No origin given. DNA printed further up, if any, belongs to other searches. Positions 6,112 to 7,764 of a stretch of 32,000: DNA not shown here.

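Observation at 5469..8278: Non-canonical gene trio (Zn-ribbon + rve DDE transposase + ExeA/TniB-class AAA+) suggests a compact TniQ/TniA/TniB-like transposition system rather than a classical IS21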

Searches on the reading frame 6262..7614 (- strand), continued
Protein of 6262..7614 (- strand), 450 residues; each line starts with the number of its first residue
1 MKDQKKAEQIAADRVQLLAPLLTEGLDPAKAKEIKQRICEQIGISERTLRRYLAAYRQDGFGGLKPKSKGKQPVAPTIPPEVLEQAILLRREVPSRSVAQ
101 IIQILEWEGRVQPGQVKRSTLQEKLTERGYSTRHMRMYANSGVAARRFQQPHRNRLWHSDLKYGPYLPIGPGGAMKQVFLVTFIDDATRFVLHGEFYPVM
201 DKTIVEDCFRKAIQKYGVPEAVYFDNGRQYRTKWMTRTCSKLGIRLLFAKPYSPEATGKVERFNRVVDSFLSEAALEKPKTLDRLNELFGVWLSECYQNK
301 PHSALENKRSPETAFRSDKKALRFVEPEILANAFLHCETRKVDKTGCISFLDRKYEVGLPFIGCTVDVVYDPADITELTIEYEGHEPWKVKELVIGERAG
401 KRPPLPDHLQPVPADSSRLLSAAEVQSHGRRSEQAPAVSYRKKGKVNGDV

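Call 33: get_annotated_region(hit=H11, flank=3000)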
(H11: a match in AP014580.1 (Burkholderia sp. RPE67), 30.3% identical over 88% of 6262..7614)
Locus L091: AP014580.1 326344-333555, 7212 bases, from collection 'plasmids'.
description: Burkholderia sp. RPE67 plasmid p2 DNA, complete genome
organism: Burkholderia sp. RPE67 (NCBI taxid 758796)
taxonomy: Bacteria; Pseudomonadota; Betaproteobacteria; Burkholderiales; Burkholderiaceae; Burkholderia; Burkholderia sp. RPE67
host: -; source: Riptortus pedestris; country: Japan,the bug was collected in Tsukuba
typing (MOB-suite, as given by PLSDB): mobilizable; relaxase MOBP,MOBP
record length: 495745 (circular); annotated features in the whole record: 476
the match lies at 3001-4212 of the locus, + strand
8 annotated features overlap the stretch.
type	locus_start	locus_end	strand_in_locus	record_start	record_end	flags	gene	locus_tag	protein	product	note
CDS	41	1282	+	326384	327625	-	-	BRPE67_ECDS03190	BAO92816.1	integrase family protein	-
CDS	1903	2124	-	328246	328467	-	-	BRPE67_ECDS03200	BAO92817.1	putative membrane protein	-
CDS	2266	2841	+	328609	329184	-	-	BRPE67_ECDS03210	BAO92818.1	uncharacterized protein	-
CDS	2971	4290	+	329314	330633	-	-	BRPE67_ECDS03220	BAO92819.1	integrase catalytic region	-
CDS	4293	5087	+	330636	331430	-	-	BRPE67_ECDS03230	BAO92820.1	ATPase AAA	-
CDS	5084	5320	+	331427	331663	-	-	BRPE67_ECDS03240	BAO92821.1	uncharacterized protein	-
CDS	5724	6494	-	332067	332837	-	-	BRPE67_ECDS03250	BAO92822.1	IstB ATP binding domain-containing protein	-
CDS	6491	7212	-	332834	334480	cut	-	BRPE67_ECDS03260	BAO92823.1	integrase, catalytic region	-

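Call 34: get_annotated_region(hit=H20, flank=3000)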
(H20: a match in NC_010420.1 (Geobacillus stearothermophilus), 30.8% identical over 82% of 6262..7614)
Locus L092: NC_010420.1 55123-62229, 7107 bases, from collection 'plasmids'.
description: Geobacillus stearothermophilus plasmid pGS18, complete sequence
organism: Geobacillus stearothermophilus (NCBI taxid 1422)
taxonomy: Bacteria; Bacillota; Bacilli; Bacillales; Bacillaceae; Geobacillus; Geobacillus stearothermophilus
host: -; source: geothermal site near the Baltic Sea; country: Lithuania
typing (MOB-suite, as given by PLSDB): conjugative; replicon rep_cluster_349; relaxase MOBQ; mating-pair formation MPF_T
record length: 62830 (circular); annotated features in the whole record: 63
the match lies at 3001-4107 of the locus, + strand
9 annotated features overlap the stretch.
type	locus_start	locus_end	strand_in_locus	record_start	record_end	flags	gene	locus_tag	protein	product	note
CDS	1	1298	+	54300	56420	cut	-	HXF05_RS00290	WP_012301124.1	type IA DNA topoisomerase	GO:0006265 - DNA topological change [Evidence IEA]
CDS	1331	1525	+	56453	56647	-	-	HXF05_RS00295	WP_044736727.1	hypothetical protein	-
CDS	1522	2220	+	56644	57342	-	-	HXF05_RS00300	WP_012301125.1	ArdC family protein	-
CDS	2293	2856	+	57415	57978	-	-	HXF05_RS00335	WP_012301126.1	DUF6431 domain-containing protein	-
CDS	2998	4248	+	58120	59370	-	-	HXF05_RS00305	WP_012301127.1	IS481 family transposase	-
CDS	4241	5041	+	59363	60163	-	-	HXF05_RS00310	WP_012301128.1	AAA family ATPase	-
CDS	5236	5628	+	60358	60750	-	-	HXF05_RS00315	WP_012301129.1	hypothetical protein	-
CDS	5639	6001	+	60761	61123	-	-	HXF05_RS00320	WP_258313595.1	hypothetical protein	-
CDS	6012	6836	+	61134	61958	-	-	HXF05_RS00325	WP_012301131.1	hypothetical protein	-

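Call 46: search_protein_families(library=pfam, proteins=[L090:2449-2862:+, L091:2266-2841:+, L092:2293-2856:+, L090:4320-4526:+, L091:5084-5320:+, L090:4523-5335:+, L091:4293-5087:+, L092:4241-5041:+, L092:2998-4248:+], max_evalue=0.01)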
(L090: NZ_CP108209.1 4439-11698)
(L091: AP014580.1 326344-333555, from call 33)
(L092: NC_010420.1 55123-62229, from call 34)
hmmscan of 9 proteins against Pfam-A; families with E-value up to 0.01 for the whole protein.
L090:2449-2862:+ (137 aa): 1 family
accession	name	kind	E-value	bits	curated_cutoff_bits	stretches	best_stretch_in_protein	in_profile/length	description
PF13384.12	HTH_23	-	1.6e-07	31.3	24.6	1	26-61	11-45/50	Homeodomain-like domain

L091:2266-2841:+ (191 aa): 3 families
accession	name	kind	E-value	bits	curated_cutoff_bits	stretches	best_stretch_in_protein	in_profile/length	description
PF20020.4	DUF6431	-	5.2e-08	33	26.6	1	44-135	1-82/82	Domain of unknown function (DUF6431)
PF13518.12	HTH_28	-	0.00029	21.3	25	1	106-137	3-34/52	Helix-turn-helix domain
PF13542.12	HTH_Tnp_ISL3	-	0.0046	16.8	27.4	1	104-135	16-46/51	Helix-turn-helix domain of transposase family ISL3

L092:2293-2856:+ (187 aa): 3 families
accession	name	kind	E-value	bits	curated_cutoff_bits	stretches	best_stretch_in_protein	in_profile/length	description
PF20020.4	DUF6431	-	1.4e-12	47.7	26.6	1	29-96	1-67/82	Domain of unknown function (DUF6431)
PF14690.11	Zn_ribbon_ISL3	-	0.0081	17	25.5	1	26-46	2-21/47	zinc-finger of transposase IS204/IS1001/IS1096/IS1165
PF09723.15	Zn_ribbon_8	-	0.0081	16.6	34.4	0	62-74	6-18/41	Zinc ribbon domain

L090:4320-4526:+ (68 aa): 0 families

L091:5084-5320:+ (78 aa): 0 families

L090:4523-5335:+ (270 aa): 5 families
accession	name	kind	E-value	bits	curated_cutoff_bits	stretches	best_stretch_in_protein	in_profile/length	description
PF13401.12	AAA_22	-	3e-22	79.8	27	1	45-172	5-129/130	AAA domain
PF09848.15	SLFN-g3_helicase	-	8e-07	29.1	24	1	46-142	2-96/354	Schlafen group 3, DNA/RNA helicase domain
PF13604.12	AAA_30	-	9.2e-06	26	27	1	30-148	3-111/191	AAA domain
PF13191.12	AAA_16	-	5.4e-05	24.2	32.6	1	47-152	26-159/167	AAA ATPase domain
PF00270.35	DEAD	-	0.0061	16.8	26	0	121-146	113-139/167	DEAD/DEAH box helicase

L091:4293-5087:+ (264 aa): 6 families
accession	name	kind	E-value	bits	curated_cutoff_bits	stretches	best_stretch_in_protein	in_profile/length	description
PF13401.12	AAA_22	-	4e-23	82.6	27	1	39-167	4-129/130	AAA domain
PF13191.12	AAA_16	-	4.9e-10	40.6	32.6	1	39-213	23-136/167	AAA ATPase domain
PF09848.15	SLFN-g3_helicase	-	2.7e-05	24.1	24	1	44-132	5-91/354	Schlafen group 3, DNA/RNA helicase domain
PF13604.12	AAA_30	-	0.00013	22.2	27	1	35-80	12-58/191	AAA domain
PF20720.3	nSTAND3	-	0.0012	19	27.2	1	37-76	14-53/155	Novel STAND NTPase 3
PF01637.24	ATPase_2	-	0.0036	17.6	33.2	1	42-92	22-78/225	ATPase domain predominantly from Archaea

L092:4241-5041:+ (266 aa): 5 families
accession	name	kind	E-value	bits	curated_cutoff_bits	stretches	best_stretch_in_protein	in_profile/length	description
PF13401.12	AAA_22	-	2.4e-25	89.8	27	1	40-170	3-130/130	AAA domain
PF13191.12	AAA_16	-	2.2e-09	38.5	32.6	1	30-148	11-158/167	AAA ATPase domain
PF09848.15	SLFN-g3_helicase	-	0.00086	19.1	24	1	48-136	7-93/354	Schlafen group 3, DNA/RNA helicase domain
PF13604.12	AAA_30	-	0.0042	17.3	27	1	37-76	13-52/191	AAA domain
PF00004.35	AAA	-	0.0083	17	21.2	0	46-134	2-69/131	ATPase family associated with various cellular activities (AAA)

L092:2998-4248:+ (416 aa): 7 families
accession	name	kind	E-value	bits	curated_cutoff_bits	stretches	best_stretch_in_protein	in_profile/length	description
PF13565.12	HTH_32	-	5.4e-15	56.1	33.7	1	53-129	1-73/73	Homeodomain-like domain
PF00665.32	rve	-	3.1e-10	40.7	32.6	1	154-252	5-102/102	Integrase core domain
PF13683.12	rve_3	-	9.6e-10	38.5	26.5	1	241-309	2-67/67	Integrase core domain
PF09299.17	Mu-transpos_C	-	1.3e-09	38.3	21.7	1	331-383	2-59/61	Mu transposase, C-terminal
PF22483.2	Mu-transpos_C_2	-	2.4e-08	34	27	1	335-385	10-60/73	Mu transposase, C-terminal domain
PF13518.12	HTH_28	-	5.1e-06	26.9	25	1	51-77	26-52/52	Helix-turn-helix domain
PF13551.12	HTH_29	-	1.8e-05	25.2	28.1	1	52-89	27-64/64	Winged helix-turn helix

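Call 53: search_protein_families(library=pfam, proteins=[L089:2289-2888:+], max_evalue=0.01)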
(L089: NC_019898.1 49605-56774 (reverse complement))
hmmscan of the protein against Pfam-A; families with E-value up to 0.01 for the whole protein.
L089:2289-2888:+ (199 aa): 3 families
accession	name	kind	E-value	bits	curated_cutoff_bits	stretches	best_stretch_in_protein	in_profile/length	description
PF20020.4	DUF6431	-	5.2e-10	39.4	26.6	1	31-108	1-75/82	Domain of unknown function (DUF6431)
PF09723.15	Zn_ribbon_8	-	0.0016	18.8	34.4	0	60-76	2-18/41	Zinc ribbon domain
PF24441.1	DUF7560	-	0.0064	16.6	27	0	62-75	4-17/44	Family of unknown function (DUF7560)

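Call 61: find_homologous_proteins(query=L092:2293-2853:+, max_evalue=0.001)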
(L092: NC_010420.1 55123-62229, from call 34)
Query L092:2293-2853:+ (187 aa): 13 proteins with E <= 0.001 among 40 candidates.
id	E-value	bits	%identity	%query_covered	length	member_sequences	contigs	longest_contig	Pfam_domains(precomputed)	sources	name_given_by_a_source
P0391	2.5e-127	440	98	100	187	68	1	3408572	PF20020.5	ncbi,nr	ncbi:DUF6431 domain-containing protein [Geobacillus sp. TFV-3]|nr:DUF6431 domain-containing protein 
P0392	1.9e-123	428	96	100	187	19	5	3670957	PF20020.5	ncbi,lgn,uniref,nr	ncbi:DUF6431 domain-containing protein [Anoxybacillus geothermalis]|uniref:DUF6431 domain-containing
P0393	1.0e-96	340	99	78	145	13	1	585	PF20020.5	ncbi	ncbi:DUF6431 domain-containing protein, partial [Geobacillus thermoleovorans]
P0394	1.8e-75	271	95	67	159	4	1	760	-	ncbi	-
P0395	4.1e-75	270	94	67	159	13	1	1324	-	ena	-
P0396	3.2e-74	267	94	67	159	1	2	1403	-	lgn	-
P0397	1.0e-70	255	71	82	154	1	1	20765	PF20020.5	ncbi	-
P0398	1.4e-68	248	58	100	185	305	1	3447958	PF20020.5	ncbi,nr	ncbi:transposase [Geobacillus lituanicus]|nr:transposase [Geobacillus lituanicus]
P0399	2.5e-68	248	86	68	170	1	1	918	PF20020.5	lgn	-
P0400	6.9e-55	204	82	59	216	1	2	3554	PF20020.5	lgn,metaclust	metaclust:status=active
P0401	1.3e-48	183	62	71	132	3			PF20020.5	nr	nr:DUF6431 domain-containing protein [Parageobacillus caldoxylosilyticus]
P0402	4.3e-42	162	72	50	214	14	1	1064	PF20020.5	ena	-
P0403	1.2e-36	144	63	63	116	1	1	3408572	-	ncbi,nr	ncbi:hypothetical protein BJQ97_03458 [Geobacillus sp. TFV-3]|nr:hypothetical protein BJQ97_03458 [G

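Call 99: search_protein_families(library=ncbifam, proteins=[L092:2998-4248:+], max_evalue=0.001)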
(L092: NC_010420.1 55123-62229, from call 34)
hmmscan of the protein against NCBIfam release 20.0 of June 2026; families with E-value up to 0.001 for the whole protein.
L092:2998-4248:+ (416 aa): 5 families
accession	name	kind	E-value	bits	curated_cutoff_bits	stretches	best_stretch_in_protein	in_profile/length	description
NF033577.2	transpos_IS481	equivalog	6.2e-74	249.1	224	1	49-313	25-284/284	IS481 family transposase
NF033594.2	transpos_ISNCY_2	equivalog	2.6e-33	115.7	250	1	53-381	26-351/368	ISNCY family transposase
NF033516.0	transpos_IS3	equivalog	6.8e-22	78.2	160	1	79-312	125-368/369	IS3 family transposase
NF033546.1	transpos_IS21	equivalog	7.3e-15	55.3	160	1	70-315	37-284/294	IS21 family transposase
NF033545.0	transpos_IS630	equivalog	1.1e-09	38.2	100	1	50-137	25-113/299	IS630 family transposase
